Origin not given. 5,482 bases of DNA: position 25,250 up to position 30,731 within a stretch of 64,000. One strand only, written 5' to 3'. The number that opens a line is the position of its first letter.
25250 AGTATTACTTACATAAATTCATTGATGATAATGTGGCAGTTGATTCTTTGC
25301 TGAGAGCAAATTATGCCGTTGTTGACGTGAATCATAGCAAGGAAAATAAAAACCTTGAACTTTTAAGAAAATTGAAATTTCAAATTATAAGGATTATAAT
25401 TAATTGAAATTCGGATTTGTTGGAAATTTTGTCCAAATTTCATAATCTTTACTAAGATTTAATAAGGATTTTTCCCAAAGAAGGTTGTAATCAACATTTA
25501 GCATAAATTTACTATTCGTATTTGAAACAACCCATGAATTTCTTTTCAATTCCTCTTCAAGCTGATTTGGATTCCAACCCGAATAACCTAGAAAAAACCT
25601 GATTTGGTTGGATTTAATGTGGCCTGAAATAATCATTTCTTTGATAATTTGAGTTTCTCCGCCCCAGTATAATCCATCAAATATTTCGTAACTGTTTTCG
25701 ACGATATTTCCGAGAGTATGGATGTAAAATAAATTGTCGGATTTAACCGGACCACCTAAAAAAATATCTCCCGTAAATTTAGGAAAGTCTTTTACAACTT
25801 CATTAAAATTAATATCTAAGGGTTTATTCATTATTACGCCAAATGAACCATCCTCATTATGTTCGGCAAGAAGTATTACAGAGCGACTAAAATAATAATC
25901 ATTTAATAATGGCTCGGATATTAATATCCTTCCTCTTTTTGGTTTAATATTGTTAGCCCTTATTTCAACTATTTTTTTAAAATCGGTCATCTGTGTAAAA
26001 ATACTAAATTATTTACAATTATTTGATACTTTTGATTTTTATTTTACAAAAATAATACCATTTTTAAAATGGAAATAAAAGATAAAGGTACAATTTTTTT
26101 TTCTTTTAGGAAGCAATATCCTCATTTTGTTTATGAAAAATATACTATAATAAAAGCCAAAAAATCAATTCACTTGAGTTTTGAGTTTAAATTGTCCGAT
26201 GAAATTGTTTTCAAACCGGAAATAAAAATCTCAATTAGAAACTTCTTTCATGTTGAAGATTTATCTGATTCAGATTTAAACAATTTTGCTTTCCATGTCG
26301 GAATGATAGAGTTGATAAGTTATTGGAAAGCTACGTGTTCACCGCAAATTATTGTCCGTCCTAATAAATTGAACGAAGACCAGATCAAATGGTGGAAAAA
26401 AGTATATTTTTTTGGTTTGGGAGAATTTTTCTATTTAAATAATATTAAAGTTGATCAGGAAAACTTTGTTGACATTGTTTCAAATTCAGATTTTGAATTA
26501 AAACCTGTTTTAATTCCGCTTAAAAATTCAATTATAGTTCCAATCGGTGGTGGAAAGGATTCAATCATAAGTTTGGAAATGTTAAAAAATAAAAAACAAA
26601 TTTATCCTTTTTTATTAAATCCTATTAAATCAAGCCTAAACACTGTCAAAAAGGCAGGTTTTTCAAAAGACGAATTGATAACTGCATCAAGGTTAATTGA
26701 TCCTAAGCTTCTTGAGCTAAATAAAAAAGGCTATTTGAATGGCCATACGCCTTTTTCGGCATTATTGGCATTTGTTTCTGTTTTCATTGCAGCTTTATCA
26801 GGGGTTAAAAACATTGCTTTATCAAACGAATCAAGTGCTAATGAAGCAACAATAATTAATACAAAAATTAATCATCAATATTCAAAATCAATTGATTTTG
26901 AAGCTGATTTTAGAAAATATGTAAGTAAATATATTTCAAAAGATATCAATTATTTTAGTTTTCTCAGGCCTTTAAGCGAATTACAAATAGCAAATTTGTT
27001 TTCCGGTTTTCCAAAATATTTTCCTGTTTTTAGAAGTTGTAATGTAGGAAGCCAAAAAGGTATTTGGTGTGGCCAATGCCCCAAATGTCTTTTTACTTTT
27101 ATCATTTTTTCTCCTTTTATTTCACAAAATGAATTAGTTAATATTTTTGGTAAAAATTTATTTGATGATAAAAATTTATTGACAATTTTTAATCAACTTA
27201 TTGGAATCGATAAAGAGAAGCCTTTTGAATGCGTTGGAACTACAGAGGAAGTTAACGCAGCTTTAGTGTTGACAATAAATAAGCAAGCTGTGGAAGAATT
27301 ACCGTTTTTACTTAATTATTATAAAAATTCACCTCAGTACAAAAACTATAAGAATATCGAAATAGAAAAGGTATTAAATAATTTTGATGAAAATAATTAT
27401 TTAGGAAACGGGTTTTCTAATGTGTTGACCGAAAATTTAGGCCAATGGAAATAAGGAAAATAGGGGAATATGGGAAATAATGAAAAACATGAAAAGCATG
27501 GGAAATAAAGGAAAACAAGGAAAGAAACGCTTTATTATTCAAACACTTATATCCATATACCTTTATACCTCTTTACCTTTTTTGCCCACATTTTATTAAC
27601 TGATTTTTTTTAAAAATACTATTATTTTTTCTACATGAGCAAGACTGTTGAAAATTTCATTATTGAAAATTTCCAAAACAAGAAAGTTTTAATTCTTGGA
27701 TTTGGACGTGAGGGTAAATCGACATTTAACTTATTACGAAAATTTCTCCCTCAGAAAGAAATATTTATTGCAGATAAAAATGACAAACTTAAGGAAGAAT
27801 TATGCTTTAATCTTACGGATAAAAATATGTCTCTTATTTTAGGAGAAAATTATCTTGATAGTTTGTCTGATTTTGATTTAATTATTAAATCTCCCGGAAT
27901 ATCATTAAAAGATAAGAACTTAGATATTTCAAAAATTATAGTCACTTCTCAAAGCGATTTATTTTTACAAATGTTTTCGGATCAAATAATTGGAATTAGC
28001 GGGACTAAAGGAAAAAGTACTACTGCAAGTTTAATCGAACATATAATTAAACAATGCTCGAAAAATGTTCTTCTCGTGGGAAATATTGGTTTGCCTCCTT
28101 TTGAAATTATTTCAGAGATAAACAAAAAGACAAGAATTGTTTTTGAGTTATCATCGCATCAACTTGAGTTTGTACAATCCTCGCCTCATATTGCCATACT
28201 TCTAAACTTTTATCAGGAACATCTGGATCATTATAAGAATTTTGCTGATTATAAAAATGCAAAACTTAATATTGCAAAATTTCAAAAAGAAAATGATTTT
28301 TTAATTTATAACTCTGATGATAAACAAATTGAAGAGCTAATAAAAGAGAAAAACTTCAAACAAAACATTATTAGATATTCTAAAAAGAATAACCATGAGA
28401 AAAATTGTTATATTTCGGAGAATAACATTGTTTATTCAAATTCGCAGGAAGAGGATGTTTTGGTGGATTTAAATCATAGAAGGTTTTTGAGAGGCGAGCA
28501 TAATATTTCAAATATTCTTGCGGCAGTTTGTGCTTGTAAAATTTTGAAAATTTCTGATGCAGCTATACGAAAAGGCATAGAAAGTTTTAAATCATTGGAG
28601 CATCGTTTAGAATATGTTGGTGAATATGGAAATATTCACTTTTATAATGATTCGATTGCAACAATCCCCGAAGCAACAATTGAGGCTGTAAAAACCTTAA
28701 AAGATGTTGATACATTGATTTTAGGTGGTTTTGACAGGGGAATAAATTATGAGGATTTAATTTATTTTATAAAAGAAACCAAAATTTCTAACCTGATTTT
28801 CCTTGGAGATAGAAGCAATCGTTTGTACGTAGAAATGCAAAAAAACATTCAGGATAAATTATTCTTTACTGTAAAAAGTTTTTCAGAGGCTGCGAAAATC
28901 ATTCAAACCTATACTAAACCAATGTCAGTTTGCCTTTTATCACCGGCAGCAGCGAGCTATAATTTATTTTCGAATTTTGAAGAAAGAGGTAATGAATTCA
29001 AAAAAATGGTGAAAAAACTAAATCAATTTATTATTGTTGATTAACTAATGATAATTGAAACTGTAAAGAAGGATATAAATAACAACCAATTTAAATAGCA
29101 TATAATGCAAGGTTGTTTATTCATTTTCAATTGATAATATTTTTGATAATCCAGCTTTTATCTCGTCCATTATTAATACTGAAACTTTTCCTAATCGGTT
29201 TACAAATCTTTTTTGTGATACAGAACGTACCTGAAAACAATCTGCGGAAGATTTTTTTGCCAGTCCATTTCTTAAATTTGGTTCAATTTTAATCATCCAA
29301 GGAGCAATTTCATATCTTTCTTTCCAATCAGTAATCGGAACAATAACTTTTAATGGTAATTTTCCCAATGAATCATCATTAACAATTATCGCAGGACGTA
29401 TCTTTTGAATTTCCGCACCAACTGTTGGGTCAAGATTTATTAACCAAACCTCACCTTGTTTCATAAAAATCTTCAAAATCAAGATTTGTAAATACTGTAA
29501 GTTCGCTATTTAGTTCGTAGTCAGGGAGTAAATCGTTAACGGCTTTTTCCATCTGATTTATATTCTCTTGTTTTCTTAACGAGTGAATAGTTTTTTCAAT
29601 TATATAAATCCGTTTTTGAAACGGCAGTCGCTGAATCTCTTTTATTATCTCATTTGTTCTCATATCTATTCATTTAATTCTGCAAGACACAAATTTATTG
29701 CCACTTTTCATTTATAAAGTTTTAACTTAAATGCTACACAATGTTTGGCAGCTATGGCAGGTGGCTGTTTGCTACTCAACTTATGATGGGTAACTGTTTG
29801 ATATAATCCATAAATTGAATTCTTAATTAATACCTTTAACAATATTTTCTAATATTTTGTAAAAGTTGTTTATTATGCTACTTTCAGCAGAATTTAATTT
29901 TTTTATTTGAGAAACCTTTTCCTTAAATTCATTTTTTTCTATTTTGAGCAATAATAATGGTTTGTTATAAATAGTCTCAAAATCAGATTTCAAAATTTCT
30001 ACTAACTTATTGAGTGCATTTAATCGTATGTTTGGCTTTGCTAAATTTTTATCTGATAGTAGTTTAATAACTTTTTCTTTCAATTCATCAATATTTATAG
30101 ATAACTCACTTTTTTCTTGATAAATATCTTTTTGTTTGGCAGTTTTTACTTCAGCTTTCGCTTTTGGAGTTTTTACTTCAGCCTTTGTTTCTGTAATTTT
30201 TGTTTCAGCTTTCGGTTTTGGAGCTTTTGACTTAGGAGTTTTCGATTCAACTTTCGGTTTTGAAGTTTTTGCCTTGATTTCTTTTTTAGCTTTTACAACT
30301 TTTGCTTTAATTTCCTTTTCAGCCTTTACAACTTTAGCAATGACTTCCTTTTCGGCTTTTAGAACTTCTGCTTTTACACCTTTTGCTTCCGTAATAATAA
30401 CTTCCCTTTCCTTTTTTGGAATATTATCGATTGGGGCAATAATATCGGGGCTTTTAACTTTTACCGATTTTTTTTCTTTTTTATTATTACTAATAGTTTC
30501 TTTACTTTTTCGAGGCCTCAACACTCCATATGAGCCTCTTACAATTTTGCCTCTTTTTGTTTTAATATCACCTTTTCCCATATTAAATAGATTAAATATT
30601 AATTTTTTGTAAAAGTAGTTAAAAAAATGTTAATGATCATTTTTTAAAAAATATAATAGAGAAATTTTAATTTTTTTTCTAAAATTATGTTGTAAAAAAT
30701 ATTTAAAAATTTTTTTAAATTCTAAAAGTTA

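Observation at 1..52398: Six secreted mosaic proteins built from three shuffled modules occupy about a quarter of the window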

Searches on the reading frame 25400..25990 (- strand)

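Call 34: search_protein_families(library=pfam, proteins=[window:25400-25990:-], max_evalue=0.001)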
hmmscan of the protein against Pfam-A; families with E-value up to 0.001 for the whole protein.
window:25400-25990:- (196 aa): 1 family
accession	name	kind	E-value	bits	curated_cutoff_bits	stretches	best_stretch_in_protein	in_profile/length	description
PF02622.21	DUF179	-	3.4e-45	154.3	27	1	27-177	1-154/157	AlgH-like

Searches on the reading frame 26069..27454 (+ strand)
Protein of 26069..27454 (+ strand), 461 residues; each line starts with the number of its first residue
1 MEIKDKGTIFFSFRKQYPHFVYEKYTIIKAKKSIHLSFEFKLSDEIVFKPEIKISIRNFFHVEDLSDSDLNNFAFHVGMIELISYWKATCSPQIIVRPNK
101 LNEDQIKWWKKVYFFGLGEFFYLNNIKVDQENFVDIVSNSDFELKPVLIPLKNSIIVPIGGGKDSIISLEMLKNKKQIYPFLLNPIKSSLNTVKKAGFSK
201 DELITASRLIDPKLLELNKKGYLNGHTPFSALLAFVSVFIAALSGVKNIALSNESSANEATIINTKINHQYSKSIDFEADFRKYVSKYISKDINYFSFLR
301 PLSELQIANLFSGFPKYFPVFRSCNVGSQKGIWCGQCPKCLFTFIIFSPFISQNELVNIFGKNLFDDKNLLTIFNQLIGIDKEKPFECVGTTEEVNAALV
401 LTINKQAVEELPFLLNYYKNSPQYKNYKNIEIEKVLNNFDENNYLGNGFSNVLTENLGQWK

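Call 50: search_protein_families(library=pfam, proteins=[window:26069-27454:+], max_evalue=0.0001)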
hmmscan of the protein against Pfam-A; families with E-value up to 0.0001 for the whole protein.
window:26069-27454:+ (461 aa): 0 families

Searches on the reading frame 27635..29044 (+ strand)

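Call 50: search_protein_families(library=pfam, proteins=[window:27635-29044:+], max_evalue=0.0001)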
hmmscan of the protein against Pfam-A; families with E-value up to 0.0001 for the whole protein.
window:27635-29044:+ (469 aa): 3 families
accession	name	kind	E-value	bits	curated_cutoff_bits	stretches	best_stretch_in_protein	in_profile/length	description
PF08245.18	Mur_ligase_M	-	2.8e-31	109.5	24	1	121-301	1-200/200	Mur ligase middle domain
PF02875.26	Mur_ligase_C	-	2.2e-06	28.9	28.4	1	323-438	1-126/127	Mur ligase, glutamate ligase domain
PF21799.2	MurD-like_N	-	6e-06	26.9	27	1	16-96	1-76/88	Mur ligase MurD-like, N-terminal domain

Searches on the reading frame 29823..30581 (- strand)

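Call 50: search_protein_families(library=pfam, proteins=[window:29823-30581:-], max_evalue=0.0001)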
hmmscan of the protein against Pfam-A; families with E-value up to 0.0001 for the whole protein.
window:29823-30581:- (252 aa): 1 family
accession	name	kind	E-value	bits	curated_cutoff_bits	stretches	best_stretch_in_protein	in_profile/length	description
PF17070.10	Thx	-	3.8e-09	36.7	29.7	1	1-27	1-27/27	30S ribosomal protein Thx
